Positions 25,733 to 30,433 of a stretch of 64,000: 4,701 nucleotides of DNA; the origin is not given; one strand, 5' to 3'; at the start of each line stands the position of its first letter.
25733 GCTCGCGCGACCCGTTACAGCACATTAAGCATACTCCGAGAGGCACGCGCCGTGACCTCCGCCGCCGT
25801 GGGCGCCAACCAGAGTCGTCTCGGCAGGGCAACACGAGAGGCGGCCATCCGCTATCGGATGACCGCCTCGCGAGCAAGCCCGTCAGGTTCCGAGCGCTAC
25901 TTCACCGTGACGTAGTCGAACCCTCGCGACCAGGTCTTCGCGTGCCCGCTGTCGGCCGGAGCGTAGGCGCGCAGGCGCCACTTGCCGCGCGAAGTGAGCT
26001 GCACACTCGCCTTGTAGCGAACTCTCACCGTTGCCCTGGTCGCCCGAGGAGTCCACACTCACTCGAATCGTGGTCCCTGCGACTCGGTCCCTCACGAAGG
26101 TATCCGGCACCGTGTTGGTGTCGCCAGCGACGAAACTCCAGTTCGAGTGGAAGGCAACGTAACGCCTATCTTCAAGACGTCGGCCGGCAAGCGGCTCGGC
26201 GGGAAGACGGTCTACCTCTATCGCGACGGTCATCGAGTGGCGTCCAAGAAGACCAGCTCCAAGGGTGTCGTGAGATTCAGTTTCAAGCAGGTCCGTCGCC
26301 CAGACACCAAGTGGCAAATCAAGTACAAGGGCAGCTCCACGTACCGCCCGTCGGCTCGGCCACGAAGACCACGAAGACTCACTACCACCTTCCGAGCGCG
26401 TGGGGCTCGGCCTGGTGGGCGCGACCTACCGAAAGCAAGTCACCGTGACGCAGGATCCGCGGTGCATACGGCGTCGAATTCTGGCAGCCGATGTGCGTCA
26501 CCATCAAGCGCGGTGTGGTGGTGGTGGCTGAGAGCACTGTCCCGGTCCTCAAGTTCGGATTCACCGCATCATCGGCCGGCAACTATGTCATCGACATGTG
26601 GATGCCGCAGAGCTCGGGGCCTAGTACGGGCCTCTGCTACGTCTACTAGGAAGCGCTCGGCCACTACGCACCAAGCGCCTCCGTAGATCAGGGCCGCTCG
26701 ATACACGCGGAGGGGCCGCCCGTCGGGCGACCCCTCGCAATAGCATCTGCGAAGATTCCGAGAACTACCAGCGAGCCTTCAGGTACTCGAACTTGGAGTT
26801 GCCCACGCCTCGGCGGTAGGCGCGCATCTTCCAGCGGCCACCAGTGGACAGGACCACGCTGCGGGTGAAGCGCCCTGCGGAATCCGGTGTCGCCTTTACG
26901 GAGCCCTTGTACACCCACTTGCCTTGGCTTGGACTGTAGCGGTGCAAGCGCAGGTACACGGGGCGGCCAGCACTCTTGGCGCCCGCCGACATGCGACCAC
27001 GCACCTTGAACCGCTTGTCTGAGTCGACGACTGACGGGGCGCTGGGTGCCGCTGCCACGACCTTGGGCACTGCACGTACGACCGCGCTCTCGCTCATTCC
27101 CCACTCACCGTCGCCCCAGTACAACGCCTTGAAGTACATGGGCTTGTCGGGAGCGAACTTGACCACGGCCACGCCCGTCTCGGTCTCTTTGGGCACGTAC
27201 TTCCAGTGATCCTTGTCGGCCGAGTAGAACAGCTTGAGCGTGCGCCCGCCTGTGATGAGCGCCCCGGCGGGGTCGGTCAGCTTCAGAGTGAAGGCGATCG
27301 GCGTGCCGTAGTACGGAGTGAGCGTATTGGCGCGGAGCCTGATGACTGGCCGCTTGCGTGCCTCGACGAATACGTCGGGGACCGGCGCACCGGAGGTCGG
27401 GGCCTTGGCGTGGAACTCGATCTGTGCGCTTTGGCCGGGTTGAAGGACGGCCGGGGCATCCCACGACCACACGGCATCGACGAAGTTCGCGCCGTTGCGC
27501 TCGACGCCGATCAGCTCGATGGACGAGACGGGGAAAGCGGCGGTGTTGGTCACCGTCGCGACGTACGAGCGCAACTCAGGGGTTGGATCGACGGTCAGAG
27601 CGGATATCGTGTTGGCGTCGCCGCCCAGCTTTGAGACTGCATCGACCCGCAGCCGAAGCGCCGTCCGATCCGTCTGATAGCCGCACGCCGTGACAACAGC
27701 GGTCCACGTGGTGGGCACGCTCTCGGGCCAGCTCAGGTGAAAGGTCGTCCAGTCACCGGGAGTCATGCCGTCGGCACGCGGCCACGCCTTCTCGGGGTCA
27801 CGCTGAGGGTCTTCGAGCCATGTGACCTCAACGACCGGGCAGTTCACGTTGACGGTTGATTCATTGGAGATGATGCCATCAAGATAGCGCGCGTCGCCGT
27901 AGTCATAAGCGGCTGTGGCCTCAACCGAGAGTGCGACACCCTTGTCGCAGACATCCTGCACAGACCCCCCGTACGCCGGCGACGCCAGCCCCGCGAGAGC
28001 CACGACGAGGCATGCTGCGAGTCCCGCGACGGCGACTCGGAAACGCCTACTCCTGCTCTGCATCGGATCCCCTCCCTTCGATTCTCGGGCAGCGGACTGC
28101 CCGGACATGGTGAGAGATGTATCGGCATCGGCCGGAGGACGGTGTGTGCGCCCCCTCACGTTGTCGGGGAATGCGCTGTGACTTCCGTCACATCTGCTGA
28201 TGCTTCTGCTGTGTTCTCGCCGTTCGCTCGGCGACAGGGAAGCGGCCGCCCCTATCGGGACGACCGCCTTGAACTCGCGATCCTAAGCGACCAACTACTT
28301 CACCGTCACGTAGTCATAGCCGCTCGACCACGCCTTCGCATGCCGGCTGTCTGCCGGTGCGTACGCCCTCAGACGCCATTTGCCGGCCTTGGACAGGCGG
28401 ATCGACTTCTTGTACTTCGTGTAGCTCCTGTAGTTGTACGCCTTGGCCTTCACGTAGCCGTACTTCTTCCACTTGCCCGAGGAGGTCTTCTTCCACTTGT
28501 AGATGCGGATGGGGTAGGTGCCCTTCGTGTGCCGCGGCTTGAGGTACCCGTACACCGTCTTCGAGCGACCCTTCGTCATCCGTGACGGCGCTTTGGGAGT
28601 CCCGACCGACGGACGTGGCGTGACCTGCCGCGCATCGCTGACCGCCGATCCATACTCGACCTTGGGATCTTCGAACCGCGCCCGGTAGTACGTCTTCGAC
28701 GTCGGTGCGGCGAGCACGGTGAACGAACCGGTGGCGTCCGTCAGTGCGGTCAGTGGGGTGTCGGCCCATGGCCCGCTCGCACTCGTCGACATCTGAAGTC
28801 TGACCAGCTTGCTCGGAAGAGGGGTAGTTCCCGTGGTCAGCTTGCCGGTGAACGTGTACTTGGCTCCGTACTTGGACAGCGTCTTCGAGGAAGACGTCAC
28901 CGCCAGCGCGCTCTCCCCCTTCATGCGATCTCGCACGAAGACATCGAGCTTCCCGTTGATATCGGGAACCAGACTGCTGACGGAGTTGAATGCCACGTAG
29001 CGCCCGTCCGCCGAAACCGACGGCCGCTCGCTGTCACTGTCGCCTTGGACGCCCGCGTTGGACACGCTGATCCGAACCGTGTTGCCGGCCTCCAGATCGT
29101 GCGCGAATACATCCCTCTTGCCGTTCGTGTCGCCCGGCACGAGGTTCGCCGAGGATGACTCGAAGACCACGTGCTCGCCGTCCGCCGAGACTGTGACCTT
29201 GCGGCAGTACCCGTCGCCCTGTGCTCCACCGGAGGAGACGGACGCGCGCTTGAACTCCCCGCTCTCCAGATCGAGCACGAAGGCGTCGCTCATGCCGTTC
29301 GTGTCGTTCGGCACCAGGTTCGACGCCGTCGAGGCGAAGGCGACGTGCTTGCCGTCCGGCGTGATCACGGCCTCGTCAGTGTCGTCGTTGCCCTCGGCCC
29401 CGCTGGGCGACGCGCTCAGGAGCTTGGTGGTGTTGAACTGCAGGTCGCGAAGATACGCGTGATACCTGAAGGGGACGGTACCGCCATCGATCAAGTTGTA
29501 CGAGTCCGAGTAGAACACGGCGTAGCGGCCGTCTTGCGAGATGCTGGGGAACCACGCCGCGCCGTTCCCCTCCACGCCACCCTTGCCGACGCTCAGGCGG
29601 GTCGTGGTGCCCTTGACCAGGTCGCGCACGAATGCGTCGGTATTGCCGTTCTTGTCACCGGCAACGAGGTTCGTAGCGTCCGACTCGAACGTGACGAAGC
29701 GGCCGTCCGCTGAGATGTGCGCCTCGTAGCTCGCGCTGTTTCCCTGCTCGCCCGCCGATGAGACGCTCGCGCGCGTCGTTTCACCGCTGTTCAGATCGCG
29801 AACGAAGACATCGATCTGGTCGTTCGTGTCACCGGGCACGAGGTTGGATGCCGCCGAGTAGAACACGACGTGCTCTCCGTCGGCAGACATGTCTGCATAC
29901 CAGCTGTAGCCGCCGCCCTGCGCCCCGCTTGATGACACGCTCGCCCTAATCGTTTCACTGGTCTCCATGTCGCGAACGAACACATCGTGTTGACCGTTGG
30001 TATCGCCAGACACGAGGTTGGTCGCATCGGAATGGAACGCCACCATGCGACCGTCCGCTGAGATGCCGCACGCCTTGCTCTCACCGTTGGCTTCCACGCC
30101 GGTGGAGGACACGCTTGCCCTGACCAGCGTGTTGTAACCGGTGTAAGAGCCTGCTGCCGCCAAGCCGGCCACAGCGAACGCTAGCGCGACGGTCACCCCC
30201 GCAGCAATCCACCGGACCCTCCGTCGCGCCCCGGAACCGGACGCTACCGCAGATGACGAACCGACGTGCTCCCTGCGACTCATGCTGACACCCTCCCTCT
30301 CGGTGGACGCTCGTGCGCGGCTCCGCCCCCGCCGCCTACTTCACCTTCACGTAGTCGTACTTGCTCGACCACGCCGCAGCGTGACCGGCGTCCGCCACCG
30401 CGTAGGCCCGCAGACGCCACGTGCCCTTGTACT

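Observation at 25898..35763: Clustered family of secreted beta-propeller/Ig proteins sharing one basic aromatic C-terminal module: possible uncharacterised surface-display or anchoring system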

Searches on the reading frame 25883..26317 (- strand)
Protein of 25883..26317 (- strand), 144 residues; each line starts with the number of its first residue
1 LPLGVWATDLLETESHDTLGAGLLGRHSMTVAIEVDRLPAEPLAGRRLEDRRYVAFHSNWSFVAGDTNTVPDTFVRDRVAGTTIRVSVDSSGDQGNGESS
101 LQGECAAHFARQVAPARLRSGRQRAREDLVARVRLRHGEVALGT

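Call 4: search_protein_families(library=pfam, proteins=[window:25883-26317:-], max_evalue=0.01)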
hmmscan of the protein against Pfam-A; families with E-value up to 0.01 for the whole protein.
window:25883-26317:- (144 aa): 0 families

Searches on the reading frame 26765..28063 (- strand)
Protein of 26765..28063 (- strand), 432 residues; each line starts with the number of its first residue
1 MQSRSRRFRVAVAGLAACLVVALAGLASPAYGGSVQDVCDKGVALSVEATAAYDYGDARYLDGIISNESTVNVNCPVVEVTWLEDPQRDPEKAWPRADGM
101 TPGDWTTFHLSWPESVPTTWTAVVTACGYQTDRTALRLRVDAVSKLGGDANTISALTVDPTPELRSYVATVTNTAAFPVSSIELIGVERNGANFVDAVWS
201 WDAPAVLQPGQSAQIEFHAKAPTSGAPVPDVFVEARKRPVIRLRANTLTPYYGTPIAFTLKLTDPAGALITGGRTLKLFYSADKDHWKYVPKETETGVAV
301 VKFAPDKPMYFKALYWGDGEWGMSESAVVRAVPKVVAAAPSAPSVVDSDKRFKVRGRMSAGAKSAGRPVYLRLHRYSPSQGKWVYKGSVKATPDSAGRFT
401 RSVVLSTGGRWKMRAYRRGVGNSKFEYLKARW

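Call 4: search_protein_families(library=pfam, proteins=[window:26765-28063:-], max_evalue=0.01)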
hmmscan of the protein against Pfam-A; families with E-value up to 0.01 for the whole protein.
window:26765-28063:- (432 aa): 0 families

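Call 23: search_protein_families(library=ncbifam, proteins=[window:26765-28063:-], max_evalue=1)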
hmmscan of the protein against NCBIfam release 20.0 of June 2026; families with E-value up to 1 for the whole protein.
window:26765-28063:- (432 aa): 2 families
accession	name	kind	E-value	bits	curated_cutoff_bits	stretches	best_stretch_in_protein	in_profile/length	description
NF005596.0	PRK07328.1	subfamily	0.15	11.5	202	1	287-337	21-71/269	histidinol-phosphatase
NF047960.1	TA_Rv0910_toxin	equivalog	0.38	10.8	100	1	87-121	11-46/141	type II toxin-antitoxin system Rv0910 family toxin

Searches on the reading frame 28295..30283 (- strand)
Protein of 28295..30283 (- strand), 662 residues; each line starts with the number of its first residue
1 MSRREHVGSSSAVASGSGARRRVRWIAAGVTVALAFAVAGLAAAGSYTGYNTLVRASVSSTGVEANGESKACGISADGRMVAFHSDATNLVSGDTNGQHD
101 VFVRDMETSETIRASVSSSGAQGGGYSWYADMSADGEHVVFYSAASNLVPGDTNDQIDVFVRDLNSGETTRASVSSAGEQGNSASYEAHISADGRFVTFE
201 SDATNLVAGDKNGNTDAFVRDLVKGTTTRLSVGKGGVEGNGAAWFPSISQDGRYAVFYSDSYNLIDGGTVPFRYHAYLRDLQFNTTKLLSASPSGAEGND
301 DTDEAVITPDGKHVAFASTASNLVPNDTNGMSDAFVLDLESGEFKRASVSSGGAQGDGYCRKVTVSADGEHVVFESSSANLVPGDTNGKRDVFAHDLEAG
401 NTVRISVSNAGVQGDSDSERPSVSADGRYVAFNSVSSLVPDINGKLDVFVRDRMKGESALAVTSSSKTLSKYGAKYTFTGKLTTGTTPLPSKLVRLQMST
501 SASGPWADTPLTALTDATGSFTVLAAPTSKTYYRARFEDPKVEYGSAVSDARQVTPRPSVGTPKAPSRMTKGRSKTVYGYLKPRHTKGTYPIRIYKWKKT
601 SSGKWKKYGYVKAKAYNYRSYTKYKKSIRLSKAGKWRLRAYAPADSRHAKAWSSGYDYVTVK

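Call 4: search_protein_families(library=pfam, proteins=[window:28295-30283:-], max_evalue=0.01)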
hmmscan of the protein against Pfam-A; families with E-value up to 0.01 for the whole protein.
window:28295-30283:- (662 aa): 1 family
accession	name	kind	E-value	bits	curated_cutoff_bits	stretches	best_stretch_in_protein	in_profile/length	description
PF07676.18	PD40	-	9.3e-15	54.6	20.9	0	416-450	9-38/38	WD40-like Beta Propeller Repeat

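Call 23: search_protein_families(library=ncbifam, proteins=[window:28295-30283:-], max_evalue=1)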
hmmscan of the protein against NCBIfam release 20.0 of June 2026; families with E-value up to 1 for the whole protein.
window:28295-30283:- (662 aa): 3 families
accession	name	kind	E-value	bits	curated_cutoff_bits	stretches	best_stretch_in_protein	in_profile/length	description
NF053518.1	DipepPtdsDpp5Prph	equivalog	1.1e-08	34.2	900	2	300-435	195-317/655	dipeptidyl-peptidase Dpp5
TIGR03907.1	QH_beta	equivalog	0.00016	20.9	223.2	1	154-204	52-102/338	quinohemoprotein amine dehydrogenase subunit beta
NF033557.1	LLB_putidacin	subfamily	0.00092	18.7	275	0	174-220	178-224/274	putidacin L1 family lectin-like bacteriocin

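Call 41: find_encoding_contigs(protein=window:28295-30283:-, flank=10000, max_places=4)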
Protein window:28295-30283:- (662 aa): no gene with exactly this product is on record in the collection.
